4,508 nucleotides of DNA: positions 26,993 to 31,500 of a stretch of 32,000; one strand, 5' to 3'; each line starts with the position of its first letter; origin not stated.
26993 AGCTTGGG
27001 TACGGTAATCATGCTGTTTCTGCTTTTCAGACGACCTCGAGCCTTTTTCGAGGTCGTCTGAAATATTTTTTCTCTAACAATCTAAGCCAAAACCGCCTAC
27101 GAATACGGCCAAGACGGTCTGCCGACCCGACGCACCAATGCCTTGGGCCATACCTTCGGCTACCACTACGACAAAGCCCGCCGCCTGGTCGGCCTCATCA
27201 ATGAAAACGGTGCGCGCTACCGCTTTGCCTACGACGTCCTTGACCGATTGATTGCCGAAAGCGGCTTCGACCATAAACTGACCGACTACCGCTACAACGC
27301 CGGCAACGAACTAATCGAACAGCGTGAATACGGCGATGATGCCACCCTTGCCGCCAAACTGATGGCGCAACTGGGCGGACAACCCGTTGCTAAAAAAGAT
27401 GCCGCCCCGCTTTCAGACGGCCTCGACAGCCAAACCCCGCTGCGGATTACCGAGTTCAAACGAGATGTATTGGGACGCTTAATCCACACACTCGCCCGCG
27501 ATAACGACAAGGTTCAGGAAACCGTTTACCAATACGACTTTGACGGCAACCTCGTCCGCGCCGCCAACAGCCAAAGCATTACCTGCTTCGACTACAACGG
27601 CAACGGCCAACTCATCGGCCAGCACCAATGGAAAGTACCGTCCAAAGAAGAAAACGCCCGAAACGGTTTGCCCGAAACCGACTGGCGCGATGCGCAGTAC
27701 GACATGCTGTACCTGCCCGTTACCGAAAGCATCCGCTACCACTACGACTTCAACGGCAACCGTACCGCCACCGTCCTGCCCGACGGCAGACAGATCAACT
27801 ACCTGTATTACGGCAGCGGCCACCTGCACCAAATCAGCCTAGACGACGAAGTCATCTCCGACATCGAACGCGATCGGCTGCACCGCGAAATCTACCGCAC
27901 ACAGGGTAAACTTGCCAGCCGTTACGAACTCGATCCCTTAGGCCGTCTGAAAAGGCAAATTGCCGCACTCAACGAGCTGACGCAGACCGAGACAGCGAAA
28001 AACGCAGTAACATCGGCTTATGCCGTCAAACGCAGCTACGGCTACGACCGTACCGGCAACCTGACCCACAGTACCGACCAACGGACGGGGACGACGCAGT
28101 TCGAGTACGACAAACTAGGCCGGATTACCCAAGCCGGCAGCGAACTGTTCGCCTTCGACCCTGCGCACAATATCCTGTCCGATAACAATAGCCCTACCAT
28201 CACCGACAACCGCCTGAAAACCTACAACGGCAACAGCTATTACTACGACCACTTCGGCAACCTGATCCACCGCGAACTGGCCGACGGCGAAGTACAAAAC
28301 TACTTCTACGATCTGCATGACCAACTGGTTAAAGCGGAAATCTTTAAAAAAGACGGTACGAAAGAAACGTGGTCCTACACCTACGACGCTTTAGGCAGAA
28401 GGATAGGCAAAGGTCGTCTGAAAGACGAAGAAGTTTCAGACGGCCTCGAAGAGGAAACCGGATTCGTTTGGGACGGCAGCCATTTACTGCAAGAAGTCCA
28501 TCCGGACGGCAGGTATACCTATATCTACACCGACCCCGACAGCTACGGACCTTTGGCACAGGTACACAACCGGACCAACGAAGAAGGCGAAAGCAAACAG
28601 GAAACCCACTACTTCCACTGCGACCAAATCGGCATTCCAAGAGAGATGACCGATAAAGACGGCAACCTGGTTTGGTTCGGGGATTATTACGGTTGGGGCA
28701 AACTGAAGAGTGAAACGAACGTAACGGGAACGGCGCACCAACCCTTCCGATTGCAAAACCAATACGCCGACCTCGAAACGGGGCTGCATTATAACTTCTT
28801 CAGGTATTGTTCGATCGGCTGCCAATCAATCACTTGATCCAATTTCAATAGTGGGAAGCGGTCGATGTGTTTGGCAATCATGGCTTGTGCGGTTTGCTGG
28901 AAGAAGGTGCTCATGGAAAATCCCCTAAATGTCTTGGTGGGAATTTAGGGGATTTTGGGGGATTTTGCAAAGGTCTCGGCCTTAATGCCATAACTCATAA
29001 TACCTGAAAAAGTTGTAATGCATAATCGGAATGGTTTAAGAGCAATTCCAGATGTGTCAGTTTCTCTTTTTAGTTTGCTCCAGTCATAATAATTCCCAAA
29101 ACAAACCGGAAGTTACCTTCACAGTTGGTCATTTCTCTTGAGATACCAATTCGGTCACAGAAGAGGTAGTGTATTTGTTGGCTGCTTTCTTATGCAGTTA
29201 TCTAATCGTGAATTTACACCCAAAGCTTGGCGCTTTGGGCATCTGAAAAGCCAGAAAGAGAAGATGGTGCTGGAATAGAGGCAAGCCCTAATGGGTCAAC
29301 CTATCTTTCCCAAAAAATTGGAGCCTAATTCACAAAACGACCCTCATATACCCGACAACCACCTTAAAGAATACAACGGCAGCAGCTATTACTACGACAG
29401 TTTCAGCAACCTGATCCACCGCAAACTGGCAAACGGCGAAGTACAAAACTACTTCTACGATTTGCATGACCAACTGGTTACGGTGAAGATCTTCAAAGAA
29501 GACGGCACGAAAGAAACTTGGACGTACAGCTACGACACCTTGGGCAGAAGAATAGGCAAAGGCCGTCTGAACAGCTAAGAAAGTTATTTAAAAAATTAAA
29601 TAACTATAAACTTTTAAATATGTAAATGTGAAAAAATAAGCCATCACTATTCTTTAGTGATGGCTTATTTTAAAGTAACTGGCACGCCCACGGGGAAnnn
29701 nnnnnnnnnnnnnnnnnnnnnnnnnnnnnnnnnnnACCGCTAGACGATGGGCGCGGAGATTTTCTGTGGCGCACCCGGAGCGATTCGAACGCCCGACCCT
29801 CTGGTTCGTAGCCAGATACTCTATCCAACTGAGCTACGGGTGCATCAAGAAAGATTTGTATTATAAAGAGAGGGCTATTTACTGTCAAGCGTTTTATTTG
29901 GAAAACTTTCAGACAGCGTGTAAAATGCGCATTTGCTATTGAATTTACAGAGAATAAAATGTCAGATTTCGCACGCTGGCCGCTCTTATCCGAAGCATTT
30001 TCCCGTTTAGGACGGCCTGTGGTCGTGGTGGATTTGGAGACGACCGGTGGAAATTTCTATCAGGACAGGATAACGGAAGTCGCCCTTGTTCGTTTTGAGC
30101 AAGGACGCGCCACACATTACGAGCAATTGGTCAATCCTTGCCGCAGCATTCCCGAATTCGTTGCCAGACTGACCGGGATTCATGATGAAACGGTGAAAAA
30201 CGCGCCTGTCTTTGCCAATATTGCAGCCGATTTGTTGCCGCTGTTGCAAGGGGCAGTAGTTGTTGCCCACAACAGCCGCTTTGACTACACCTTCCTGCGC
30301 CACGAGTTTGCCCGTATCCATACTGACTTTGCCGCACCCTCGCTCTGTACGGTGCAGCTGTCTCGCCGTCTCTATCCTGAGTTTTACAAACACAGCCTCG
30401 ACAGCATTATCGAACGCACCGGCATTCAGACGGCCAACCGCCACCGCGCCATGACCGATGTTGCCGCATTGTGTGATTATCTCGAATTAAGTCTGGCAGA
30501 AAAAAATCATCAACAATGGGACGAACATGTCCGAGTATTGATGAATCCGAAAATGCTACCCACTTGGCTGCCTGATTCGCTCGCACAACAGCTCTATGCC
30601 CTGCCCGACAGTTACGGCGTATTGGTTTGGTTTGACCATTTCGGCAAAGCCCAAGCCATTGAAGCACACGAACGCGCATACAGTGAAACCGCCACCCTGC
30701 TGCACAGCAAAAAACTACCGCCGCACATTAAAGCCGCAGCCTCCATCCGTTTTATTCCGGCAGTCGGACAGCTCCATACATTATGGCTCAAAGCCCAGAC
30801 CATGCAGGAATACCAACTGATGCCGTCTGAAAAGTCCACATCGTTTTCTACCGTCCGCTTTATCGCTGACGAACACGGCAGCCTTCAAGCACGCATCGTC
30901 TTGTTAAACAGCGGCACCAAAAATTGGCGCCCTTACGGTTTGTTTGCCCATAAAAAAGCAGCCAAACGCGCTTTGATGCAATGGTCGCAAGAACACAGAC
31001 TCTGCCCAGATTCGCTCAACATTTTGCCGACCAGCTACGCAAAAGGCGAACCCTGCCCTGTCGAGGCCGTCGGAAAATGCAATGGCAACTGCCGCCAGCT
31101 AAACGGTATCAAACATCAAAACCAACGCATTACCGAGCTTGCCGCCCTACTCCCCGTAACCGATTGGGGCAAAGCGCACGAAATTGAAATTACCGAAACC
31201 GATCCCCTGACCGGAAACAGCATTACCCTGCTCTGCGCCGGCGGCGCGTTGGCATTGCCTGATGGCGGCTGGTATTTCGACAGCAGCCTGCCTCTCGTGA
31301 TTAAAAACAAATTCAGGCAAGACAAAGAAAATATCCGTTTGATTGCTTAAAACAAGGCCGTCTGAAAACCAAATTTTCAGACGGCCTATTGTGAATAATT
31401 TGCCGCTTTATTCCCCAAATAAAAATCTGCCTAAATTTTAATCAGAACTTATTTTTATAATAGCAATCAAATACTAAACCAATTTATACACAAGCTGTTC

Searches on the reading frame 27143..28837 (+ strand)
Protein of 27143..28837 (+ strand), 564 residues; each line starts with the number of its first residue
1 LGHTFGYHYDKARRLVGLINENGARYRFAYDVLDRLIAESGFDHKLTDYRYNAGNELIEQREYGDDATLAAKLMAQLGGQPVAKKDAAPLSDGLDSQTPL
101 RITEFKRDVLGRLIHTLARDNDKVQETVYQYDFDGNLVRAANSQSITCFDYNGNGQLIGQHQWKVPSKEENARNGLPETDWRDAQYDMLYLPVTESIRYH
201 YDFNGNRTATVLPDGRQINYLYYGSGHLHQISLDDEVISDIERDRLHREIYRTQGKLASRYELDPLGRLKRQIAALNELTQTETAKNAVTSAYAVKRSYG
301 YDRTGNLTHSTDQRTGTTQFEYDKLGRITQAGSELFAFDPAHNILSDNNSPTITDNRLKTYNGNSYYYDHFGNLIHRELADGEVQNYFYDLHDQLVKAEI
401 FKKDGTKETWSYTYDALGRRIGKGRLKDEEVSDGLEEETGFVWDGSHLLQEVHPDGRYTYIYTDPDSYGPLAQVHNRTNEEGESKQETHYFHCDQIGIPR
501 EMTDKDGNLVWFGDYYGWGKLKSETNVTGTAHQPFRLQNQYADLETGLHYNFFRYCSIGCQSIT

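Call 8: search_protein_families(library=ncbifam, proteins=[window:27143-28837:+], max_evalue=0.01)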
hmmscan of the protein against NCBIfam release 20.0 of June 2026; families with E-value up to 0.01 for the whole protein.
window:27143-28837:+ (564 aa): 3 families
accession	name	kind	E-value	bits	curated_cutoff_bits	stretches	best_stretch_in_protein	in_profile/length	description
NF041261.1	RHS_core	equivalog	9.5e-33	113.1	2000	3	473-556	1142-1224/1261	RHS element core protein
TIGR01643.1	YD_repeat_2x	repeat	9.3e-24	82.9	15.8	2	301-329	1-29/42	YD repeat-containing protein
TIGR03696.1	Rhs_assc_core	domain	0.00093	19.7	32.5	1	515-555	1-37/76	RHS repeat-associated core domain-containing protein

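Call 18: search_protein_families(library=pfam, proteins=[window:27143-28837:+], max_evalue=0.01)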
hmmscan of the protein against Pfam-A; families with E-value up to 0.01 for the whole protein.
window:27143-28837:+ (564 aa): 2 families
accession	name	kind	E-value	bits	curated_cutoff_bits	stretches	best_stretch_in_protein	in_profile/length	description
PF05593.20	RHS_repeat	-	1.3e-23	83.3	22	1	301-331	1-31/38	RHS Repeat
PF03527.20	RHS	-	1.4e-13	50.9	27.9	1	489-523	2-36/38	RHS protein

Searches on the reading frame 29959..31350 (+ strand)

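Call 18: search_protein_families(library=pfam, proteins=[window:29959-31350:+], max_evalue=0.01)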
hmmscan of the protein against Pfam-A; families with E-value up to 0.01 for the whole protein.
window:29959-31350:+ (463 aa): 3 families
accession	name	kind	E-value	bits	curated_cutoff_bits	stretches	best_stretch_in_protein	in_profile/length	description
PF00929.31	RNase_T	-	1.9e-32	113.5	24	1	22-172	1-161/164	Exonuclease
PF13482.12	RNase_H_2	-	0.0018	18.7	22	1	24-158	3-117/165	RNase_H superfamily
PF01612.26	DNA_pol_A_exo1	-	0.0053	17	23.6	0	11-153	11-126/173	3'-5' exonuclease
